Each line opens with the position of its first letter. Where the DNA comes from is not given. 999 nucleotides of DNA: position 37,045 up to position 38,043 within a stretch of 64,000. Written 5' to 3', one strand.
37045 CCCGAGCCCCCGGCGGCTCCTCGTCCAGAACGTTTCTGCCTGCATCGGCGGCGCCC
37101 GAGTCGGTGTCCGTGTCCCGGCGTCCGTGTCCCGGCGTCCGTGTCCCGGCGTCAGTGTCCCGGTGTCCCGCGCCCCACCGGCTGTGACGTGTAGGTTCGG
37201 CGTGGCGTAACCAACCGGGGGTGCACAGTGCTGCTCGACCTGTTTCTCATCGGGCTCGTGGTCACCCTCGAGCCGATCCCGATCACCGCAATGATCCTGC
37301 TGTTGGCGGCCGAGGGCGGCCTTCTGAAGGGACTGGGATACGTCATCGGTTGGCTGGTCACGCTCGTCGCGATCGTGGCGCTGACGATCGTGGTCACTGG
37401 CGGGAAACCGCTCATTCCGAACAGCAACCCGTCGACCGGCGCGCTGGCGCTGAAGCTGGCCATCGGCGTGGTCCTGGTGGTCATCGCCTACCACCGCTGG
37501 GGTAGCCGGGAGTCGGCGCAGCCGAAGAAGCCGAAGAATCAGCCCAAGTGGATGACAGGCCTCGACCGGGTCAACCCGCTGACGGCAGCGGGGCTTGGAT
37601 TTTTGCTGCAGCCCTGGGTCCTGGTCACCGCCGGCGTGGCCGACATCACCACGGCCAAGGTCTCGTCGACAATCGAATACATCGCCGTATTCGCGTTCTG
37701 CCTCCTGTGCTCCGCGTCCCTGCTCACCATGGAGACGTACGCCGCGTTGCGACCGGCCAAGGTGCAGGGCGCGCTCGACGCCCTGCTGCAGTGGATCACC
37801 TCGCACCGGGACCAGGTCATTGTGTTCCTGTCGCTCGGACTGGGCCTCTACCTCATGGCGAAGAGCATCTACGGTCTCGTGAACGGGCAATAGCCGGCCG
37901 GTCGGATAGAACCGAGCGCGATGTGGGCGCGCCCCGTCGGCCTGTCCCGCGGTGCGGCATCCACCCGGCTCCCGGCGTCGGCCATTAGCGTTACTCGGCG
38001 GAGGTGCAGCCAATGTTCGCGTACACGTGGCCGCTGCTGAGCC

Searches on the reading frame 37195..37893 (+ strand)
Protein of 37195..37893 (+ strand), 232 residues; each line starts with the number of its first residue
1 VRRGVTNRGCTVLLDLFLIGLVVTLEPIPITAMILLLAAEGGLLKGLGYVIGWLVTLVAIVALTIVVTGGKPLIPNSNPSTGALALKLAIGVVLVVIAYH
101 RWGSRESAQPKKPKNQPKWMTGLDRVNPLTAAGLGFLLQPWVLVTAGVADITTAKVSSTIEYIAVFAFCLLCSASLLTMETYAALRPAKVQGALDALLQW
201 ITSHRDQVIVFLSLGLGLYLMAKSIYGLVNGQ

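Call 35: search_protein_families(library=pfam, proteins=[window:37195-37893:+], max_evalue=0.0001)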
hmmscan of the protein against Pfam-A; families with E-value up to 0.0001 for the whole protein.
window:37195-37893:+ (232 aa): 1 family
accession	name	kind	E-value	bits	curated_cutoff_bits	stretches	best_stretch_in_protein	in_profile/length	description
PF11139.14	SfLAP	-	1.2e-36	126.7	35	1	17-225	2-212/213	Sap, sulfolipid-1-addressing protein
